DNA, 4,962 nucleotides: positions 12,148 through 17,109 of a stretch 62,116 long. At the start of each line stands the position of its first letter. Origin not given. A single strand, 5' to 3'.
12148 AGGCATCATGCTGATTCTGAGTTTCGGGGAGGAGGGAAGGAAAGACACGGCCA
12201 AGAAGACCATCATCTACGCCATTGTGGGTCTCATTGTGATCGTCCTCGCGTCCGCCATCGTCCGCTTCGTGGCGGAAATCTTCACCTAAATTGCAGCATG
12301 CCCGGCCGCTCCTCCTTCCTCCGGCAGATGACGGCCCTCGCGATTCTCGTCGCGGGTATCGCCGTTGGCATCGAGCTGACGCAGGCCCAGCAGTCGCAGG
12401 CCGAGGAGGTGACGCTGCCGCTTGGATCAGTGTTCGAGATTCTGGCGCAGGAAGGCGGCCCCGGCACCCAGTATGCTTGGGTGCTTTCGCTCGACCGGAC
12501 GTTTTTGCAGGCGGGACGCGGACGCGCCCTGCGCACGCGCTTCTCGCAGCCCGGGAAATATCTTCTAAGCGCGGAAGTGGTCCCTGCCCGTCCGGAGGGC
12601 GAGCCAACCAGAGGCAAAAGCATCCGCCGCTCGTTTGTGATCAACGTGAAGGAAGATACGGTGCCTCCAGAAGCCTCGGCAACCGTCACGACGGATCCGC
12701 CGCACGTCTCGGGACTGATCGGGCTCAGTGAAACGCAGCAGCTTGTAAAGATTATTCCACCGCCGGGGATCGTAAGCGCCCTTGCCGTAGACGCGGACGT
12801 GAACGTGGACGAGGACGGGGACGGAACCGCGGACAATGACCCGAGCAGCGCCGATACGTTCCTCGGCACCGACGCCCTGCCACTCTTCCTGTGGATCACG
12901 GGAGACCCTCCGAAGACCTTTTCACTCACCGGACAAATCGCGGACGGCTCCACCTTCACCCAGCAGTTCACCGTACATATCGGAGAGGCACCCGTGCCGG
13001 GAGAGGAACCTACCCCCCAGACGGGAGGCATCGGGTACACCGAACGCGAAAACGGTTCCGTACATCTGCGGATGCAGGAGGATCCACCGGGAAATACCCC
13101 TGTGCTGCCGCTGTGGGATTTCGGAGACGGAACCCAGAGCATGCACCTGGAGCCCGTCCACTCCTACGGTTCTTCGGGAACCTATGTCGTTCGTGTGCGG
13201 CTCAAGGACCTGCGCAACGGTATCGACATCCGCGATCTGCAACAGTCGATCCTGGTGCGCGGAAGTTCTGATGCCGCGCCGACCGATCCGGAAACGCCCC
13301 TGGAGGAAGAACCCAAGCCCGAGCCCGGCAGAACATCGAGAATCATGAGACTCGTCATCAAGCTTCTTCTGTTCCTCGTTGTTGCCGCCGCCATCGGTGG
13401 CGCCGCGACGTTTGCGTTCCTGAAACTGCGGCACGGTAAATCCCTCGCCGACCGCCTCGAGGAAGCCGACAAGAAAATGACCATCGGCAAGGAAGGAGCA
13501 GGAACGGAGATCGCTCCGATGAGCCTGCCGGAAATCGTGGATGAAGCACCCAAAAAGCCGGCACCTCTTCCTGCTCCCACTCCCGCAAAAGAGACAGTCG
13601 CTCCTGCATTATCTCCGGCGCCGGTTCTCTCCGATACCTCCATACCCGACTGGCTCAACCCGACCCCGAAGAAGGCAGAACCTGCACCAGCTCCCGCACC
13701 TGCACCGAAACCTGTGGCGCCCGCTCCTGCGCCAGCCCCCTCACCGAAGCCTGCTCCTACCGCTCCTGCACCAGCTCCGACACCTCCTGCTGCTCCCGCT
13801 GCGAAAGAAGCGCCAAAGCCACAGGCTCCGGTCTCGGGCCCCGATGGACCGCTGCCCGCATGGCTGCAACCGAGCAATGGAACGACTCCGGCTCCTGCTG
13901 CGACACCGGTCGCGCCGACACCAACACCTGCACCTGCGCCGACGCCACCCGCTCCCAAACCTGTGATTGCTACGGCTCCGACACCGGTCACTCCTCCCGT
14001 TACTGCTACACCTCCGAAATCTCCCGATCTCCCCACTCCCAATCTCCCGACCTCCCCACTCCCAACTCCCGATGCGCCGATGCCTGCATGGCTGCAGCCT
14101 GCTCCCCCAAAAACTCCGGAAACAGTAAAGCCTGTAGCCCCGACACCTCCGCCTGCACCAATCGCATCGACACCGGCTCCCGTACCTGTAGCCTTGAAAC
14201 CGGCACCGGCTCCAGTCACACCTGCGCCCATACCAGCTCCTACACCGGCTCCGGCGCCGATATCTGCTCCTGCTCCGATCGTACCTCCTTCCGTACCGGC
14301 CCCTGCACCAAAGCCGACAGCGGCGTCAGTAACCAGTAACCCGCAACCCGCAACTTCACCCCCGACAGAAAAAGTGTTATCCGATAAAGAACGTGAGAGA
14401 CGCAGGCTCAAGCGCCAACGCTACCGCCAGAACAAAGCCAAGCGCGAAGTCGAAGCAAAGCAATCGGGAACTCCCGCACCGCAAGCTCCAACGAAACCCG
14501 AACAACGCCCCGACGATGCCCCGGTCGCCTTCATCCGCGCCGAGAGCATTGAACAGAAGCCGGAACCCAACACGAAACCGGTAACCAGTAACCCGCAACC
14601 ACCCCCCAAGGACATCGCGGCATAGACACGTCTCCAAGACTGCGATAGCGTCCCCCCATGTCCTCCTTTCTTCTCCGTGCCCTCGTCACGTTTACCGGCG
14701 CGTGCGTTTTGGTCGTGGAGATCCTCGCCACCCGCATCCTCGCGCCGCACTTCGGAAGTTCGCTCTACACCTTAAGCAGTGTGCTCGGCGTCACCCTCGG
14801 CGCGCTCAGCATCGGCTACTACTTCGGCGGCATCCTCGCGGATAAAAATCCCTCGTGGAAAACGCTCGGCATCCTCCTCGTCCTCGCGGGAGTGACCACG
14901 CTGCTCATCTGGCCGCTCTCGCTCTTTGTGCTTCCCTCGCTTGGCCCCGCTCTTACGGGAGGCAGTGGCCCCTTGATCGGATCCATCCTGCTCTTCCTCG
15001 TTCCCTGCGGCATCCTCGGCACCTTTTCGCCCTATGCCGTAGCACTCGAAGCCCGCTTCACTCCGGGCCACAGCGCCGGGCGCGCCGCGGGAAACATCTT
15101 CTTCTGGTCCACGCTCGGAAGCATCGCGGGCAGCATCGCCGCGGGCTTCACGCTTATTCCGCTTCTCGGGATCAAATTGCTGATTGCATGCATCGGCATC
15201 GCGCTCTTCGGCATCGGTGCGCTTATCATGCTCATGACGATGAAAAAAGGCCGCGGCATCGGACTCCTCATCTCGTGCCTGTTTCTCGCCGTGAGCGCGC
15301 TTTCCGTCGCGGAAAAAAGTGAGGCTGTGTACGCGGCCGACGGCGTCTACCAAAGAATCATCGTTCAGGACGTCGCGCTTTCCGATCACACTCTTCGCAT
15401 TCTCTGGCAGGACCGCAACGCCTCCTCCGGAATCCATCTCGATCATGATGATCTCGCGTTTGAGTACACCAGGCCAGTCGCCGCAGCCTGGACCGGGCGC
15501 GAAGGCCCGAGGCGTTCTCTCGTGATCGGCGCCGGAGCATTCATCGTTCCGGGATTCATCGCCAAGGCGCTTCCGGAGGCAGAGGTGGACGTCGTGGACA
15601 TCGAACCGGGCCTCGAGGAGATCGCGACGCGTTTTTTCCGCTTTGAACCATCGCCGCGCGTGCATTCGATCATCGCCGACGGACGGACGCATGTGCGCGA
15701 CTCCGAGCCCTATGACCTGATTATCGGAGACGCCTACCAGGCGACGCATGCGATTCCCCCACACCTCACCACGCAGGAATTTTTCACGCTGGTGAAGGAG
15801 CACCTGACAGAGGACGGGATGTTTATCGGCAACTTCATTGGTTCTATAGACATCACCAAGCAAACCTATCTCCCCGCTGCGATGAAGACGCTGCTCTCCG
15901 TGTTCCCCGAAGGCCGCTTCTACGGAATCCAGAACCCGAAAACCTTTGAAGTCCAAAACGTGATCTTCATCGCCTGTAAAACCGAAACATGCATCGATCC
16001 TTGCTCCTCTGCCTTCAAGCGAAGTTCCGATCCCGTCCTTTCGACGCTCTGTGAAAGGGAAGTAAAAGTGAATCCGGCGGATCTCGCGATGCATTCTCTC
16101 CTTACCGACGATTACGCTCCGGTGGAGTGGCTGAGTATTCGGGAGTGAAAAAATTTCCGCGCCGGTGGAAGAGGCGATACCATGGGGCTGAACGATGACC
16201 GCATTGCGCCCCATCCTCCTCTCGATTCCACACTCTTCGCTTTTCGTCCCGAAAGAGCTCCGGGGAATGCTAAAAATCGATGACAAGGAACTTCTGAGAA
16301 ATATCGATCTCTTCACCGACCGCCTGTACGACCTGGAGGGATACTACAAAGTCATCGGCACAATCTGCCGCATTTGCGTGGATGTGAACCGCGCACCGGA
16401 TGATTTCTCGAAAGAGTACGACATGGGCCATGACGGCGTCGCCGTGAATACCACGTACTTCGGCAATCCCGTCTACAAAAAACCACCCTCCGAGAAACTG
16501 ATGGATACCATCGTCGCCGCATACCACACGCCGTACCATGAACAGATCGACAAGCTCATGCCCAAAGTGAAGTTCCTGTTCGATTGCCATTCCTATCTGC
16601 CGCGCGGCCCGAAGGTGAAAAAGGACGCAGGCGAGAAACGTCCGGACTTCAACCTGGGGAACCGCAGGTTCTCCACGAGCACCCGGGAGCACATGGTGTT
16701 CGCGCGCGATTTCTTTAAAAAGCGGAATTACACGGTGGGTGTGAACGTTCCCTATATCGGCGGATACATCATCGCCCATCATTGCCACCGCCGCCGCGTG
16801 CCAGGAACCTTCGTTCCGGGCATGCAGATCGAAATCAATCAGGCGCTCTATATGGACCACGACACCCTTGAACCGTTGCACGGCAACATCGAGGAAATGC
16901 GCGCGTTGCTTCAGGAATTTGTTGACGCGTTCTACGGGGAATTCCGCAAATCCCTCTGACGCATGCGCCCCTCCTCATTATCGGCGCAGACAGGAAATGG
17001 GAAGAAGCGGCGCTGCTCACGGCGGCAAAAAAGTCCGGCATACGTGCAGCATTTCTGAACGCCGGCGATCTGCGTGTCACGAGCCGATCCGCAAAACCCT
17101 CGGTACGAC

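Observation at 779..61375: Nearly every intergenic spacer carries a long hairpin whose arms are degenerate tandem 7-nt words, forming recurring families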

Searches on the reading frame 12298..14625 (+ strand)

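Call 52: search_protein_families(library=pfam, proteins=[window:12298-14625:+], max_evalue=0.001)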
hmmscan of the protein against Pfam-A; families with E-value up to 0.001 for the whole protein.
window:12298-14625:+ (775 aa): 2 families
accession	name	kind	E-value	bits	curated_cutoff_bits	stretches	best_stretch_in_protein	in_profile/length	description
PF00801.26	PKD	-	2.7e-09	37.3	23.5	1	265-304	26-67/80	PKD domain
PF18911.6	PKD_4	-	6.1e-08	33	27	1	262-304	28-70/85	PKD domain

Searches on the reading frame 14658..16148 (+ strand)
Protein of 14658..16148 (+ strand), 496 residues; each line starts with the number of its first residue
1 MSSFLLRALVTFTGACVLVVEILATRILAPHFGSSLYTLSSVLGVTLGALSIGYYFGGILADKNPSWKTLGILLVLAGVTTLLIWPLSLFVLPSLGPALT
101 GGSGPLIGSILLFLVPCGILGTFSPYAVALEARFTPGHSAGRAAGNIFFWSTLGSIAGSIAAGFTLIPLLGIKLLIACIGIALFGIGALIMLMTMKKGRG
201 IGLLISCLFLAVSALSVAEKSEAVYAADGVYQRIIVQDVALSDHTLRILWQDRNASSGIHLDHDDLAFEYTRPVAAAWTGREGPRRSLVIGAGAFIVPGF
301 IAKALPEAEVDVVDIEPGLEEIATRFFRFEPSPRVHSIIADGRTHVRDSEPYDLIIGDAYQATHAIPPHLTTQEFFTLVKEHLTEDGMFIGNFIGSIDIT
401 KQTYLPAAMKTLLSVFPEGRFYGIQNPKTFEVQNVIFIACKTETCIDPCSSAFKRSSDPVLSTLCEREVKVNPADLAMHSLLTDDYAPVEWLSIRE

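Call 52: search_protein_families(library=pfam, proteins=[window:14658-16148:+], max_evalue=0.001)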
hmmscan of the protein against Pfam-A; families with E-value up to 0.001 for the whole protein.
window:14658-16148:+ (496 aa): 1 family
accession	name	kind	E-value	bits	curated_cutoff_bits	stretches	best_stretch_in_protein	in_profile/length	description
PF01564.23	Spermine_synth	-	2.7e-06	27.5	22.9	1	310-443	45-179/186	Spermine/spermidine synthase domain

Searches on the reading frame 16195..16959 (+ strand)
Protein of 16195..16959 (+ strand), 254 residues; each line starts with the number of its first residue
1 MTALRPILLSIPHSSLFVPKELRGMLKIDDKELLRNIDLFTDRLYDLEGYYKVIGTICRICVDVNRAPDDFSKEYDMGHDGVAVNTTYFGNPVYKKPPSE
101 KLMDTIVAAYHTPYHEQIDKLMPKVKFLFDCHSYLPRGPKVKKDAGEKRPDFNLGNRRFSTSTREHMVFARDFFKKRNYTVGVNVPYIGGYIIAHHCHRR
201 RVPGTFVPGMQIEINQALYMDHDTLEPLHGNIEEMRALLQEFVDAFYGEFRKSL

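Call 52: search_protein_families(library=pfam, proteins=[window:16195-16959:+], max_evalue=0.001)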
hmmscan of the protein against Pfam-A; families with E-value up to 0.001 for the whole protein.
window:16195-16959:+ (254 aa): 1 family
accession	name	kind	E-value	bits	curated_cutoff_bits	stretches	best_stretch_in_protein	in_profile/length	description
PF05013.17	FGase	-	8.3e-45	154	28.9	1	6-220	2-219/219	N-formylglutamate amidohydrolase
